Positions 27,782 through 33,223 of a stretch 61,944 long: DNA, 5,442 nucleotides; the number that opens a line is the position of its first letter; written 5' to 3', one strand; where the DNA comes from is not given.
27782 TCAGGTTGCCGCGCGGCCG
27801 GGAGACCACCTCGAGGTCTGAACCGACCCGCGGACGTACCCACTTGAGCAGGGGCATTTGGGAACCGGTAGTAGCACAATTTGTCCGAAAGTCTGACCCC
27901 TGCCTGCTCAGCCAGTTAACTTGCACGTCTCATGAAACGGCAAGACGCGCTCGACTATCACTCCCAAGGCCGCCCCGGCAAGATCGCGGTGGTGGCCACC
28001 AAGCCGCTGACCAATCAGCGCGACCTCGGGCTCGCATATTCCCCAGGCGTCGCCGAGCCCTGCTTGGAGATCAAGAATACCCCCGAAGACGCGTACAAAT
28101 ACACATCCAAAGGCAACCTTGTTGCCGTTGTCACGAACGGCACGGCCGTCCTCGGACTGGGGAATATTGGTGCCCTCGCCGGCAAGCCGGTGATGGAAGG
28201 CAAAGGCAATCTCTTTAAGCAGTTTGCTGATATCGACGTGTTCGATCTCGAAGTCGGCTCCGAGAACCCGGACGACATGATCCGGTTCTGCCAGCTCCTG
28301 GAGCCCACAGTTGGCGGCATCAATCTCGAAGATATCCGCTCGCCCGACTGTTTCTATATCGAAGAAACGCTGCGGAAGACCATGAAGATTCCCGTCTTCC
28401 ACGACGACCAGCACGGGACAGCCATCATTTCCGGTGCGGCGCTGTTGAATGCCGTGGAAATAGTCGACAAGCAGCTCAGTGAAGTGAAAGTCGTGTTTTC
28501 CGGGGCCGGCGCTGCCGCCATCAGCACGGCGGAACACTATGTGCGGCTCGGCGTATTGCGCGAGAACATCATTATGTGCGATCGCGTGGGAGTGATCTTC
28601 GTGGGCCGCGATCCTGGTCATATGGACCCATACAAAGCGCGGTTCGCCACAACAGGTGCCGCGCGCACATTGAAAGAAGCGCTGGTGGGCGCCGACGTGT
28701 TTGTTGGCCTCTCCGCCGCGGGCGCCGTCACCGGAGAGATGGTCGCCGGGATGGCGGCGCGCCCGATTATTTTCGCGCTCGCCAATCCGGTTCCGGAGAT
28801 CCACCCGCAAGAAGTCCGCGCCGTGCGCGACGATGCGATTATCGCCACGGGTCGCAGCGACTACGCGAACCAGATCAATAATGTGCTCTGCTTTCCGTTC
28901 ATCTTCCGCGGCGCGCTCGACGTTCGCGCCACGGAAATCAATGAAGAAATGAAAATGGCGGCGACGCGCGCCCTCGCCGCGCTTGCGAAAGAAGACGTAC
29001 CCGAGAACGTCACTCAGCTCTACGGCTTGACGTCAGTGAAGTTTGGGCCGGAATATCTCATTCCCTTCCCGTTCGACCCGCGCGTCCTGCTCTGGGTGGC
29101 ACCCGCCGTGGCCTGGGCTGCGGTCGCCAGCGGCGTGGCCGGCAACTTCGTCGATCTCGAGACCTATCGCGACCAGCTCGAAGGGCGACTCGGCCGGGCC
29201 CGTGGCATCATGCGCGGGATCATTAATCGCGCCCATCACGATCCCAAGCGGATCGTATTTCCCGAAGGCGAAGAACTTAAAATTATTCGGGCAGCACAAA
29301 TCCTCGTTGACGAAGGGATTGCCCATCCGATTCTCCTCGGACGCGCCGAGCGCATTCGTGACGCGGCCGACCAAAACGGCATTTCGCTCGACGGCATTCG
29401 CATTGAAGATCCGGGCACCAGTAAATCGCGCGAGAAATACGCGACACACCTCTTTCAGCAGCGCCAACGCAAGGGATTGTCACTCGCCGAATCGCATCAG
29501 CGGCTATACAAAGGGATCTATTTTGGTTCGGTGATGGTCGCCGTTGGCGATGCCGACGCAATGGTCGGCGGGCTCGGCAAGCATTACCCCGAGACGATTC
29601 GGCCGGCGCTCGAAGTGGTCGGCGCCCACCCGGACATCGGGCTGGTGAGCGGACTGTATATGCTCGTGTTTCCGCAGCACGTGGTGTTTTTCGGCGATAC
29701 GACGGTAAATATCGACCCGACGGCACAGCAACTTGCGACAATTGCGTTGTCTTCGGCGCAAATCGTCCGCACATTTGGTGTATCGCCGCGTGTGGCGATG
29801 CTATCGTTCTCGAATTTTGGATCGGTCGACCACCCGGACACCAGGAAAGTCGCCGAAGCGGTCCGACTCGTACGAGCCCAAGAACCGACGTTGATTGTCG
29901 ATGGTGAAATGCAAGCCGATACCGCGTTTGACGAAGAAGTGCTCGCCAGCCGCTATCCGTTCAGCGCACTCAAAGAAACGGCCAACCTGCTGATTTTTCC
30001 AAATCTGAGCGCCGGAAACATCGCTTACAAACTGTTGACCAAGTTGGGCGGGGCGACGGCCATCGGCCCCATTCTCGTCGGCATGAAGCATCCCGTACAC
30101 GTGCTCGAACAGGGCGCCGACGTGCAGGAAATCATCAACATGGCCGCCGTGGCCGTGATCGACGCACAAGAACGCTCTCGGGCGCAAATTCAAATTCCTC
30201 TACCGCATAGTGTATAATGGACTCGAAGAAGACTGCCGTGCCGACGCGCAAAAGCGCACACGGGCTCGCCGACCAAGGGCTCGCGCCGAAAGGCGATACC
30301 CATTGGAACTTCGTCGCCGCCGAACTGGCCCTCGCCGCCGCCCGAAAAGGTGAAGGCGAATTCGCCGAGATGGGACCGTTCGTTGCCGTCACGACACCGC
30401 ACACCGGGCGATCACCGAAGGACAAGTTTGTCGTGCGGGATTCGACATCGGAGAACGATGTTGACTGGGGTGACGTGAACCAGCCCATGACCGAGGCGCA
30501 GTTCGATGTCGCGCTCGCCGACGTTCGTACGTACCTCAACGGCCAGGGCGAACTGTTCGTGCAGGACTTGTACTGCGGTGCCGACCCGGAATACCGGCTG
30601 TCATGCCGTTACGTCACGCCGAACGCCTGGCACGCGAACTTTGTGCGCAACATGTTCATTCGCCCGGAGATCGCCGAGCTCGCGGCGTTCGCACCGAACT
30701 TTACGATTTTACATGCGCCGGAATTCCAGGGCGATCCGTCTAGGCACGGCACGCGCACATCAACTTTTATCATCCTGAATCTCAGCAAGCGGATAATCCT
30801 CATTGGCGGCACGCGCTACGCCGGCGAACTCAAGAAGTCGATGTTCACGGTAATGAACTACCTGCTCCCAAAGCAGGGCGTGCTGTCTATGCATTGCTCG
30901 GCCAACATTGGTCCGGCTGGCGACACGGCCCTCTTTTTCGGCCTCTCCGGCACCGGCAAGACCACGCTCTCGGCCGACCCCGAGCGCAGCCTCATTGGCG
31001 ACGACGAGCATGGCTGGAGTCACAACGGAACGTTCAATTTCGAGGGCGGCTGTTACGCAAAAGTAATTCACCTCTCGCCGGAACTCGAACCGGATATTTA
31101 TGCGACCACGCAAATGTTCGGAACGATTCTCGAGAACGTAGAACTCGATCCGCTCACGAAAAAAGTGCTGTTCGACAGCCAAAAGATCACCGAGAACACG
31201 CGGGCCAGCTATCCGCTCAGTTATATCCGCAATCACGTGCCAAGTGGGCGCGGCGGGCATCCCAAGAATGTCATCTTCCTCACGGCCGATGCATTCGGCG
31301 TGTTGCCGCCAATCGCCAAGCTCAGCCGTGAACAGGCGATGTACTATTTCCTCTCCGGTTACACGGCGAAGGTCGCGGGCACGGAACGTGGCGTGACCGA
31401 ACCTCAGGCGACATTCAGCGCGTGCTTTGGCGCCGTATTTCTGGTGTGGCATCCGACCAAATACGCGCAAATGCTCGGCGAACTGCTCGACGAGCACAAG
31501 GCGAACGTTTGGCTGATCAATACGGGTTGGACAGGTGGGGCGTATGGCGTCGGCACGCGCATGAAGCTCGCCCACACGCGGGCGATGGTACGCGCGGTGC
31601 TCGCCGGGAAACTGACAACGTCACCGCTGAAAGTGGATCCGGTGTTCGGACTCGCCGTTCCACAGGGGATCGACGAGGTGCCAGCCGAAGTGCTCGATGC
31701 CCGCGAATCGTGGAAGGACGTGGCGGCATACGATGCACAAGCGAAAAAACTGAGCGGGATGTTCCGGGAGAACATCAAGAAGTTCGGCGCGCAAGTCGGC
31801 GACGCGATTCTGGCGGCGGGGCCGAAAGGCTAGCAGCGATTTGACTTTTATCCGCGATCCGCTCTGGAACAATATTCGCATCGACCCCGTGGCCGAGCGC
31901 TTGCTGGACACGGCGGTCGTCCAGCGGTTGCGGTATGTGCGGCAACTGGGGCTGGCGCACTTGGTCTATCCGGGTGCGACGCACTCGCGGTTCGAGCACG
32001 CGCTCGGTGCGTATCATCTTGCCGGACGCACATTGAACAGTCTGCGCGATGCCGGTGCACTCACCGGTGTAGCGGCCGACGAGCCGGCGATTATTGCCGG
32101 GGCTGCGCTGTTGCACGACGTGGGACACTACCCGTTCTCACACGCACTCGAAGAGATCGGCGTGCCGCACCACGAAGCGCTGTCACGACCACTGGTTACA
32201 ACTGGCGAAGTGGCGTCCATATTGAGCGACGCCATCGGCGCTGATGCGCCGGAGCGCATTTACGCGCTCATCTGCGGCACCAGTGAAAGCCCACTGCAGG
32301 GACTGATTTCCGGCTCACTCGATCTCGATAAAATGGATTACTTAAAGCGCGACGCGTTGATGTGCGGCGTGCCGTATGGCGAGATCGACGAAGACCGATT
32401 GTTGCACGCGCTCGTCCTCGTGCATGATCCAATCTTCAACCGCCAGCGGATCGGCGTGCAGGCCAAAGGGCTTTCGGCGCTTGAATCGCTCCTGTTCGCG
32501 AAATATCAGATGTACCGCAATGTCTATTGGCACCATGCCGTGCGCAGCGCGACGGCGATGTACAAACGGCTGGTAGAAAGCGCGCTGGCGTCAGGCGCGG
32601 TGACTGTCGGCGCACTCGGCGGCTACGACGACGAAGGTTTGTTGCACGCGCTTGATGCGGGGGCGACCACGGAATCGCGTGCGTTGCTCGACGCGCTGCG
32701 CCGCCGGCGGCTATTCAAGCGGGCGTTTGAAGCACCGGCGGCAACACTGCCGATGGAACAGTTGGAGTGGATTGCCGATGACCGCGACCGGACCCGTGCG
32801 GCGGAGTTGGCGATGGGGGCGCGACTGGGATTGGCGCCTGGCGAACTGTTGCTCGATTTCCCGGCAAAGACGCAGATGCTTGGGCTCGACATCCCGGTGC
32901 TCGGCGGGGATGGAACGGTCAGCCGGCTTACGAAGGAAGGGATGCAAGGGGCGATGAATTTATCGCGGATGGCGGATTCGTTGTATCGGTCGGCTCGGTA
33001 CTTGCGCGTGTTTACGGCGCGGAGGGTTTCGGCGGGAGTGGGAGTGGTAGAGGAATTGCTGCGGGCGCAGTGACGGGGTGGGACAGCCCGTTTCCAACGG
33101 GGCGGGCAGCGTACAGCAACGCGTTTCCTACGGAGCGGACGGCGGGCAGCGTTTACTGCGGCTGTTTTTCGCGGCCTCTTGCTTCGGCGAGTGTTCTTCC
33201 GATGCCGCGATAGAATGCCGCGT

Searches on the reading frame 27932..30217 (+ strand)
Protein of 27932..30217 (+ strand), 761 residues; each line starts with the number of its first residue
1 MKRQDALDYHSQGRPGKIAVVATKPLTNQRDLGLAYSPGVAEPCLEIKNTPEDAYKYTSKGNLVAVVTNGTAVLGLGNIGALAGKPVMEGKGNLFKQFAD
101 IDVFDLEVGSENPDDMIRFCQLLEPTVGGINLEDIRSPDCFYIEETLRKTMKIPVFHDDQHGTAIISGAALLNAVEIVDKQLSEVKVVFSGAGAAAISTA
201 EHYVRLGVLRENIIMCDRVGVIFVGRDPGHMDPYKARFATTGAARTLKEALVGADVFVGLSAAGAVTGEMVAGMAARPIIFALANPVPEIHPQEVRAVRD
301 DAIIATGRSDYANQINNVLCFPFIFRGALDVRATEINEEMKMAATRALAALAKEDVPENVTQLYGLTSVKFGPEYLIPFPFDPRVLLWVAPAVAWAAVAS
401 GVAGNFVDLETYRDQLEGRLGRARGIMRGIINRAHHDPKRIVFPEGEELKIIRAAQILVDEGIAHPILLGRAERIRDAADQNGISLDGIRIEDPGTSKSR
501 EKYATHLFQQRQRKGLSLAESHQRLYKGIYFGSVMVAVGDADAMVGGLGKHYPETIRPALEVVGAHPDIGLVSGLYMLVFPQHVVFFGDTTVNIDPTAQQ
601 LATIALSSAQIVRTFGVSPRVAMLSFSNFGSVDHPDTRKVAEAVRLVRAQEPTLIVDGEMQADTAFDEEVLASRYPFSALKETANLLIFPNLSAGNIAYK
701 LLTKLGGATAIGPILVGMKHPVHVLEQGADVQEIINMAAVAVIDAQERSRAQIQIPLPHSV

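Call 78: search_protein_families(library=pfam, proteins=[window:27932-30217:+], max_evalue=0.00001)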
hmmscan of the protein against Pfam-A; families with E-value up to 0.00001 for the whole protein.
window:27932-30217:+ (761 aa): 3 families
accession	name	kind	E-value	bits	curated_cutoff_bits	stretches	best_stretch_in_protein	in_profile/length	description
PF01515.24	PTA_PTB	-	4.5e-106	355.3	24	1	426-742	2-319/319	Phosphate acetyl/butaryl transferase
PF00390.24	malic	-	4.6e-27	95.4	23.1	1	16-108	2-115/182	Malic enzyme, N-terminal domain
PF03949.21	Malic_M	-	2.5e-21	76.6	23.5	1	162-359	3-232/258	Malic enzyme, NAD binding domain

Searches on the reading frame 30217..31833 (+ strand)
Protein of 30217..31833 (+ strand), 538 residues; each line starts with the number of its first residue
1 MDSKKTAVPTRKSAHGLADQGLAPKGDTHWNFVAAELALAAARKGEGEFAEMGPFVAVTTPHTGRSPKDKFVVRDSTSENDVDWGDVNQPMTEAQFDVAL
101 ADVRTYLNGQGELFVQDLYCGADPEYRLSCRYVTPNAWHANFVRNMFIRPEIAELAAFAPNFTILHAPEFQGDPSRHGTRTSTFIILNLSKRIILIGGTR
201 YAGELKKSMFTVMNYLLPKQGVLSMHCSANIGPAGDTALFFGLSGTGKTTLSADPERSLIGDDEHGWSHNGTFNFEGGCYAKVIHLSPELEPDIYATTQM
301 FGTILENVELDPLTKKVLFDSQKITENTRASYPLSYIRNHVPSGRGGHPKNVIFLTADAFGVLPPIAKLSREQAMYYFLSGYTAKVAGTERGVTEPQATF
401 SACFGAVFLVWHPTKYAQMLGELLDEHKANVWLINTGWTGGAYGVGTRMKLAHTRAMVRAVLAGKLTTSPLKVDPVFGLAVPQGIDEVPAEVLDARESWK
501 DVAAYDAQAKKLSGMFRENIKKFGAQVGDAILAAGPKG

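Call 78: search_protein_families(library=pfam, proteins=[window:30217-31833:+], max_evalue=0.00001)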
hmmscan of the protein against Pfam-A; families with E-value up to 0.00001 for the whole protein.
window:30217-31833:+ (538 aa): 1 family
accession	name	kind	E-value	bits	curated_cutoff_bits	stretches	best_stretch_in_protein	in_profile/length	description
PF01293.25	PEPCK_ATP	-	1.3e-216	720.3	26.5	1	28-491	3-465/465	Phosphoenolpyruvate carboxykinase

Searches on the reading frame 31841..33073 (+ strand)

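Call 11: search_protein_families(library=pfam, proteins=[window:31841-33073:+])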
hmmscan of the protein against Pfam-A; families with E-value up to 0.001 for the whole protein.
window:31841-33073:+ (410 aa): 2 families
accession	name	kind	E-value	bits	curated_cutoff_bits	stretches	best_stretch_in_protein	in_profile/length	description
PF19276.4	HD_assoc_2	-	2.3e-25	89.8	23.1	1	182-357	1-166/222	HD associated region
PF01966.28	HD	-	8.7e-07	29.7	22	1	50-167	1-112/116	HD domain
